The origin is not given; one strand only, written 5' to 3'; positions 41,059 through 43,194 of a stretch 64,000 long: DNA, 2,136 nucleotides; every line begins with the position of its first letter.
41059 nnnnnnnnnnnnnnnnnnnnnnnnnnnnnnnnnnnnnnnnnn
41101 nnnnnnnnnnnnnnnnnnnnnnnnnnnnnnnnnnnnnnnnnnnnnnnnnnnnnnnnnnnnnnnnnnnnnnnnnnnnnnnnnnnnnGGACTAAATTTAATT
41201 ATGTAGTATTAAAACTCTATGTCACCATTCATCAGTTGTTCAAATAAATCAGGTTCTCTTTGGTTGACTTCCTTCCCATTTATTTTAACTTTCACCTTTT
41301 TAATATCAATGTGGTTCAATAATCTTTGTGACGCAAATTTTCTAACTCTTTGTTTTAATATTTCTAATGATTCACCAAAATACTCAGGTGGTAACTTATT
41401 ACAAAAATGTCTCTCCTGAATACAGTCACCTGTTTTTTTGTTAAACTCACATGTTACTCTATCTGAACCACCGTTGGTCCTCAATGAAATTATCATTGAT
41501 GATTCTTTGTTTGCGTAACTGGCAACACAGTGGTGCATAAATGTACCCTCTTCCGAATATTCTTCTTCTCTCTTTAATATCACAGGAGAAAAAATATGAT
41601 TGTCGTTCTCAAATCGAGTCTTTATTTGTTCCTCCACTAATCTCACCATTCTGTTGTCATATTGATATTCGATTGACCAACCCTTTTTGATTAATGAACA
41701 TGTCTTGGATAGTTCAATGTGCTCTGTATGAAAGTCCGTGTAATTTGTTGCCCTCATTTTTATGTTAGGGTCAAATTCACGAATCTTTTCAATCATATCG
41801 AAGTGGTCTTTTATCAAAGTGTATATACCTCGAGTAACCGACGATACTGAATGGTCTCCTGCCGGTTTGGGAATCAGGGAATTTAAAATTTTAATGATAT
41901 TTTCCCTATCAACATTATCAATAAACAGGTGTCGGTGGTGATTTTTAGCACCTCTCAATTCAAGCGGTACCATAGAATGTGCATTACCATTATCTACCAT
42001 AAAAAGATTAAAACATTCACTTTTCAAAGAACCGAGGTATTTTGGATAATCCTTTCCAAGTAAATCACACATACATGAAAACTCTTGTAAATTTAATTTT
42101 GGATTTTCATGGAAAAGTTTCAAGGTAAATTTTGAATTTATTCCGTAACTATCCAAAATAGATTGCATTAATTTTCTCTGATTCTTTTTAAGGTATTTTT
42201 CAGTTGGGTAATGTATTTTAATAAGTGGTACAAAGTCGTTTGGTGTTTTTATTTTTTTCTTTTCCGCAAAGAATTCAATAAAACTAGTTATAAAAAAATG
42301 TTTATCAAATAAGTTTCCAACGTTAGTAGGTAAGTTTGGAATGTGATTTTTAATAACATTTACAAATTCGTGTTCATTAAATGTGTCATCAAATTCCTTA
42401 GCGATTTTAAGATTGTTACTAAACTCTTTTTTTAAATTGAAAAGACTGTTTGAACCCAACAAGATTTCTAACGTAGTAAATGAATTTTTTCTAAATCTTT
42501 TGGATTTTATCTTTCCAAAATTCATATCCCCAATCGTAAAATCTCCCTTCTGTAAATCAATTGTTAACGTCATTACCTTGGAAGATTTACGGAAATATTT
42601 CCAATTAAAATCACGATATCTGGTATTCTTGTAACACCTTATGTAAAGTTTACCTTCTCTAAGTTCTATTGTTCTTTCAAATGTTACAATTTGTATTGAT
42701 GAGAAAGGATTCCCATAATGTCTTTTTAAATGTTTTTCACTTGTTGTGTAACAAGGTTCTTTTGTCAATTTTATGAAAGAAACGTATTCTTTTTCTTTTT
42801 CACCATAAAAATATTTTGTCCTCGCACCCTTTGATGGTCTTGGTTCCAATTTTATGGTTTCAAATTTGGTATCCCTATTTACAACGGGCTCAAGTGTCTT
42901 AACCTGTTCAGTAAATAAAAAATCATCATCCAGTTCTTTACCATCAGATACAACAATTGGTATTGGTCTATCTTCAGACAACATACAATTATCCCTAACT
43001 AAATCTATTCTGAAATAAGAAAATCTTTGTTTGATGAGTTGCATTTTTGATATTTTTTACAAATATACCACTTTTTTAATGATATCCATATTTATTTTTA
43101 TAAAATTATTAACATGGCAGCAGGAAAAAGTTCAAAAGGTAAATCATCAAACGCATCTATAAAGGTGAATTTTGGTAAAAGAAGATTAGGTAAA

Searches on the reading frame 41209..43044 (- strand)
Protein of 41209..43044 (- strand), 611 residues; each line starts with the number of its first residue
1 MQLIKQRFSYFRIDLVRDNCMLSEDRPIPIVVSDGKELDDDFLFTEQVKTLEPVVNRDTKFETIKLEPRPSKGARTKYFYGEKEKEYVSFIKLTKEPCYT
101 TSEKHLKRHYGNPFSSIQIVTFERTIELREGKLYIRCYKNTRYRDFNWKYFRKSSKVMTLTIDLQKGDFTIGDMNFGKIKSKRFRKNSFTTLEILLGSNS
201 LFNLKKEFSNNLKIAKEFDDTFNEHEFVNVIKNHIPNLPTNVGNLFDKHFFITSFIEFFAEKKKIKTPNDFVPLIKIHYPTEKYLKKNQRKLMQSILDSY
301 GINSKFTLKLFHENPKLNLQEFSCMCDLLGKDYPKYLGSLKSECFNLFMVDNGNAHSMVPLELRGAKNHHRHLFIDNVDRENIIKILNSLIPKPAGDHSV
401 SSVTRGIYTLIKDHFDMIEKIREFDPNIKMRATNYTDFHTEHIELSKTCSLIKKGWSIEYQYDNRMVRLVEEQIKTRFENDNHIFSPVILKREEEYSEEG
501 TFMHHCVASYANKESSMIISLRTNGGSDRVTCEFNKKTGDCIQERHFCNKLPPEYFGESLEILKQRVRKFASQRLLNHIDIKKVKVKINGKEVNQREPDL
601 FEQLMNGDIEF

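Call 10: search_protein_families(library=phrogs, proteins=[window:41209-43044:-], max_evalue=0.001)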
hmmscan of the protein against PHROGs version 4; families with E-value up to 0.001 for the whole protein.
window:41209-43044:- (611 aa): 1 family
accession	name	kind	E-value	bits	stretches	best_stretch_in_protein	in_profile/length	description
phrog_3169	-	unknown function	4.8e-05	23.6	1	485-552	381-451/474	-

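Call 11: search_protein_families(library=pfam, proteins=[window:41209-43044:-], max_evalue=0.001)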
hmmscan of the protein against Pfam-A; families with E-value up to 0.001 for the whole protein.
window:41209-43044:- (611 aa): 1 family
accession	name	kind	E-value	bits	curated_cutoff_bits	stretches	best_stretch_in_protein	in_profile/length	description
PF14284.11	PcfJ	-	2.7e-11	43.9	25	1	417-554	5-141/147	PcfJ-like protein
